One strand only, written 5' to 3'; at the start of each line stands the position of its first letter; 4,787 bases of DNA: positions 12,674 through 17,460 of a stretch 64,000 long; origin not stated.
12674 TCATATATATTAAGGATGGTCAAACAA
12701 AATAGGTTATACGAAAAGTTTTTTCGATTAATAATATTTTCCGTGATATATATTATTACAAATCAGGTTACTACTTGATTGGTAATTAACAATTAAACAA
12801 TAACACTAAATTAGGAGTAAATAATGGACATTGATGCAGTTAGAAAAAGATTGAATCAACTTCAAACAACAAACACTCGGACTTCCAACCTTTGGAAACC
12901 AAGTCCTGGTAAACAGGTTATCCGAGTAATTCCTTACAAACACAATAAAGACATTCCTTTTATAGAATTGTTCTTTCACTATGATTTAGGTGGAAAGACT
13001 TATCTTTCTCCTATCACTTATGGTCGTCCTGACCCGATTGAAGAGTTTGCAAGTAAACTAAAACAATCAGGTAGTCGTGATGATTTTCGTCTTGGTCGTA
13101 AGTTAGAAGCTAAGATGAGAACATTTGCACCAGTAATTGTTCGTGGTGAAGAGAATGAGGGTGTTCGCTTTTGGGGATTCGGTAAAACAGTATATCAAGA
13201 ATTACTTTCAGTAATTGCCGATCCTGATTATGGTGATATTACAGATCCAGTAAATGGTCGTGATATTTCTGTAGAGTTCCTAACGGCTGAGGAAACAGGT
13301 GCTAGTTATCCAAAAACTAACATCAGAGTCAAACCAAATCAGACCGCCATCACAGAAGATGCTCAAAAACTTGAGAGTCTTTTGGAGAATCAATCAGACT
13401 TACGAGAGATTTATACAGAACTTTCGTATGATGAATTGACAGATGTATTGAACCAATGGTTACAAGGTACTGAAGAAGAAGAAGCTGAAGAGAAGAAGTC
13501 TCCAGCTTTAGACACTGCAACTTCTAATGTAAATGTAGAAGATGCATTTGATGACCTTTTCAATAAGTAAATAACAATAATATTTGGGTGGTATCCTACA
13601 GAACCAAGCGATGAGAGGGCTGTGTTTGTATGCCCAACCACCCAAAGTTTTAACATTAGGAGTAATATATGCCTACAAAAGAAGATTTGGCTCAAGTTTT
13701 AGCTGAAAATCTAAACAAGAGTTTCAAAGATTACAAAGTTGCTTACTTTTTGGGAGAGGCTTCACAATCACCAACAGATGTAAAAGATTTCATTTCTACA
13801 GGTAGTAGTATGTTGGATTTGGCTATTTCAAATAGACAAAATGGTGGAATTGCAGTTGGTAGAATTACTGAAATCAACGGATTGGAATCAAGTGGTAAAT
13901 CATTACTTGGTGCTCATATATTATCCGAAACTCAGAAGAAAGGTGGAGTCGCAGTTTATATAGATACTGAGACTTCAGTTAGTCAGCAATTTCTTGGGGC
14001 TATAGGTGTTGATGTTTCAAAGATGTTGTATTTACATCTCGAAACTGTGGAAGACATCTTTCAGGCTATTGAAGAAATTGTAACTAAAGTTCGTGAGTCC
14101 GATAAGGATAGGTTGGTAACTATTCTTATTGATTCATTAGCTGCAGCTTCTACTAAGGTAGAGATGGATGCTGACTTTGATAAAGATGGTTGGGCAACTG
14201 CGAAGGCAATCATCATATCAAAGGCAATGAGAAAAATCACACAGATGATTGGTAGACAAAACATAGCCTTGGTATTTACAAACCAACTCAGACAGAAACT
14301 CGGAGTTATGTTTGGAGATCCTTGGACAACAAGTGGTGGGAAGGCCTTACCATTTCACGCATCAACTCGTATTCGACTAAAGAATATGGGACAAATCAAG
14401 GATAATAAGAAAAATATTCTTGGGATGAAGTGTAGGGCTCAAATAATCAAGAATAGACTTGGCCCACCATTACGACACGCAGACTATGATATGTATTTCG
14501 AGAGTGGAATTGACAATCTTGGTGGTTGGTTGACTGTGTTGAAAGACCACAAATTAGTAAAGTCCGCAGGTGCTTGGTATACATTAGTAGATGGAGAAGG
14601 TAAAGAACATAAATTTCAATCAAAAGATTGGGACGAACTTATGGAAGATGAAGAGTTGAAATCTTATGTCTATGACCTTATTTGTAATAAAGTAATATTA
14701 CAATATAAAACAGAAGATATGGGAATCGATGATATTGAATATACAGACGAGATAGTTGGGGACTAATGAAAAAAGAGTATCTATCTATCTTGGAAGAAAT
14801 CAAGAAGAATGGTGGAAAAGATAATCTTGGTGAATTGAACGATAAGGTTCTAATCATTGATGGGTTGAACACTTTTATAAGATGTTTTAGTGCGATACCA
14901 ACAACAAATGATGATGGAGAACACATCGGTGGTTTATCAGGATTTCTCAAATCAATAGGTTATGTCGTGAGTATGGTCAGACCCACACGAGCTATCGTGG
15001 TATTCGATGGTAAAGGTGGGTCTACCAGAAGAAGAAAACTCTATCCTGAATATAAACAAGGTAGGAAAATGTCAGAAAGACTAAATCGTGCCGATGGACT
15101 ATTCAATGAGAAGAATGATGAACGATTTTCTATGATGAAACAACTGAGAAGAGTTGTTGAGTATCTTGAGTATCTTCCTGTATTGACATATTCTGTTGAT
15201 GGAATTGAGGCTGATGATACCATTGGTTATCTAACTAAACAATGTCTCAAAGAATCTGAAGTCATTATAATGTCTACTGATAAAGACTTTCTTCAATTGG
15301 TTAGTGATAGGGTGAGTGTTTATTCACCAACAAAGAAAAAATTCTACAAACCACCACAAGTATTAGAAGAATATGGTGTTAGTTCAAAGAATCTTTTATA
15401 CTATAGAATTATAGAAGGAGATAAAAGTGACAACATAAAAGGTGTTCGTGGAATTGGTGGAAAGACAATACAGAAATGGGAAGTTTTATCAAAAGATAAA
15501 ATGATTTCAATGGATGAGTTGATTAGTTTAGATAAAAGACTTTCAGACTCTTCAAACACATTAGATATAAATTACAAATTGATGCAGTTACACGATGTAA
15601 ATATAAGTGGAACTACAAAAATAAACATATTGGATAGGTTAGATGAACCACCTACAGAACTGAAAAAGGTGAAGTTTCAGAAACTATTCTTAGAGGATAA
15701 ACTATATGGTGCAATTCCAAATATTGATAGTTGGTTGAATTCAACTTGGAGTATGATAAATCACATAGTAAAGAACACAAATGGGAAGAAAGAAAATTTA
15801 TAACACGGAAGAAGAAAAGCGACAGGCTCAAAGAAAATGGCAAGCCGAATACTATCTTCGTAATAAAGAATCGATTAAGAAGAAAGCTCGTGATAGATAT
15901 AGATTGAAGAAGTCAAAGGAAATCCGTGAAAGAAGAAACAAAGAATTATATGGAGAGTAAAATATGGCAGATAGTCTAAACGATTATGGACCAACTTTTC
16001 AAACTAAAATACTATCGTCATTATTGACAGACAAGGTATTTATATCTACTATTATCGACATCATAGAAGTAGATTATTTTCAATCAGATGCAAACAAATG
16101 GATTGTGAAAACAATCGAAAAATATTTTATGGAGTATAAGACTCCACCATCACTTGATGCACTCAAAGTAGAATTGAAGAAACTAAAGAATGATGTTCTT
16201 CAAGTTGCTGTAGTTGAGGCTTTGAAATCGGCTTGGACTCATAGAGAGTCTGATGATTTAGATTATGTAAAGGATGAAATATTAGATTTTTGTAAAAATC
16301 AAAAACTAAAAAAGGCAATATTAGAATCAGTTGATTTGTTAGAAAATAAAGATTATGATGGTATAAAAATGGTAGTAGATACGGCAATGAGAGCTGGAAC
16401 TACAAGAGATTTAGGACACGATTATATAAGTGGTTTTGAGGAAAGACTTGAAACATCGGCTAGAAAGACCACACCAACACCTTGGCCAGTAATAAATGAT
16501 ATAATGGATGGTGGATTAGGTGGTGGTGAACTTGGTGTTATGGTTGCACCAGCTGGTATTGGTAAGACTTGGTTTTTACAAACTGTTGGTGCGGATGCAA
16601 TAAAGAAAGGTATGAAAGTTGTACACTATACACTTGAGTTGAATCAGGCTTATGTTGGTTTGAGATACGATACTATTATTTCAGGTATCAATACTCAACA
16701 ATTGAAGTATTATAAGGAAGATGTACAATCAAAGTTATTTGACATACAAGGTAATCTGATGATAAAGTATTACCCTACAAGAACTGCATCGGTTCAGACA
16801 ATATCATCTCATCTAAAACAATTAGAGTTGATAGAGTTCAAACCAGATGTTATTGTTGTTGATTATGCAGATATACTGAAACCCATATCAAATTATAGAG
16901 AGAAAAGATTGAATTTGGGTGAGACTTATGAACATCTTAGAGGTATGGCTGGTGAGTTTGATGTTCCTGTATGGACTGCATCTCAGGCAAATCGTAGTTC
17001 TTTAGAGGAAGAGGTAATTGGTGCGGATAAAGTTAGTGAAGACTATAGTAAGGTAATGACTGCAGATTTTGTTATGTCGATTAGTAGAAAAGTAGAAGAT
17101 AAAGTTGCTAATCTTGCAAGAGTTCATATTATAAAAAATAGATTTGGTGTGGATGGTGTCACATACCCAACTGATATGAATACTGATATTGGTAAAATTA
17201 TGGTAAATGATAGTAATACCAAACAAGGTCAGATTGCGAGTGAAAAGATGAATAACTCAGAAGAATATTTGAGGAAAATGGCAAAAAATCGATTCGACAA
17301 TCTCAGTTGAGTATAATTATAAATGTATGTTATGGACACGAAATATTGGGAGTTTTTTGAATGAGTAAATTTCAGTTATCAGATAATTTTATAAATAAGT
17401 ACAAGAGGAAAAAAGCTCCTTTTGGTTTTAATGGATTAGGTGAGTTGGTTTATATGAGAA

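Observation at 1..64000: Conditional purge of restriction sites: CTAG, CATG and GATC survive almost only in one flanking context, pointing to blanket short-motif methylation as a shield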

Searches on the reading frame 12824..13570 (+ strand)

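Call 40: search_protein_families(library=pfam, proteins=[window:12824-13570:+], max_evalue=0.001)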
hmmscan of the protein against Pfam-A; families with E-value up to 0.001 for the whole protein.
window:12824-13570:+ (248 aa): 1 family
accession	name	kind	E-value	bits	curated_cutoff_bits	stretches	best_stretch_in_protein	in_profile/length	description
PF08804.16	gp32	-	2.6e-14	54.2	26.8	1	29-199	3-191/208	gp32 DNA binding protein like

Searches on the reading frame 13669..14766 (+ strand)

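Call 40: search_protein_families(library=pfam, proteins=[window:13669-14766:+], max_evalue=0.001)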
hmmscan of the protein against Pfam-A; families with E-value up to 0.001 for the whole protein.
window:13669-14766:+ (365 aa): 3 families
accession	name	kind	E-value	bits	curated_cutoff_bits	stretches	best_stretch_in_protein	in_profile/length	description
PF00154.27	RecA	-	2.9e-57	194.5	27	1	14-282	9-262/262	recA bacterial DNA recombination protein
PF08423.17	Rad51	-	1.2e-09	38.3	22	1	42-239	8-211/244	Rad51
PF06745.19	ATPase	-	1e-06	28.8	26.6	1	44-256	3-206/231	KaiC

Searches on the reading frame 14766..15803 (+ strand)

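Call 40: search_protein_families(library=pfam, proteins=[window:14766-15803:+], max_evalue=0.001)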
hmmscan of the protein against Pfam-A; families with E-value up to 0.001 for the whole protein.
window:14766-15803:+ (345 aa): 2 families
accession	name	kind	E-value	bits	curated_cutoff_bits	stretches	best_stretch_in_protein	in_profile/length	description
PF02739.22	5_3_exonuc_N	-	3.3e-35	121.6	34.3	1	27-204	1-164/164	5'-3' exonuclease, N-terminal resolvase-like domain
PF01367.25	5_3_exonuc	-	5.2e-07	30.5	40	1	209-277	5-79/97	5'-3' exonuclease, C-terminal SAM fold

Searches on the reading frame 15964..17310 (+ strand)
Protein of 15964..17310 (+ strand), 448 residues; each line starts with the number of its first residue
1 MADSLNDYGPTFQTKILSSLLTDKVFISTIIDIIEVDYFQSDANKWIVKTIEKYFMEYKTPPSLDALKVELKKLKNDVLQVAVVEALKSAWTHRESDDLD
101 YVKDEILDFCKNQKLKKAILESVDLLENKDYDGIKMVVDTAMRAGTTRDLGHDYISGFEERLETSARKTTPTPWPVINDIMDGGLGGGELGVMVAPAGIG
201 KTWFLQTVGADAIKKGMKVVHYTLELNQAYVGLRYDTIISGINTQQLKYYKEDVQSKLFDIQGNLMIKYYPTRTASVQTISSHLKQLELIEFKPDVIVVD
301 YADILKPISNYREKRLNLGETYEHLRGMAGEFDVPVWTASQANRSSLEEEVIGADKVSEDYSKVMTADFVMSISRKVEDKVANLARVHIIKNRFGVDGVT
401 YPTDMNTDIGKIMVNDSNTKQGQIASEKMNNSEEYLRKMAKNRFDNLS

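Call 40: search_protein_families(library=pfam, proteins=[window:15964-17310:+], max_evalue=0.001)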
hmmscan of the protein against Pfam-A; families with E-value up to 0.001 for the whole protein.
window:15964-17310:+ (448 aa): 2 families
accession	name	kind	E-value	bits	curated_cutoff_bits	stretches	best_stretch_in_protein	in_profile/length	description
PF03796.21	DnaB_C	-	7.7e-15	55.4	27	1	180-396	11-238/255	DnaB-like helicase C terminal domain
PF13481.12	AAA_25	-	5.5e-06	26.6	27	1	170-342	15-190/195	AAA domain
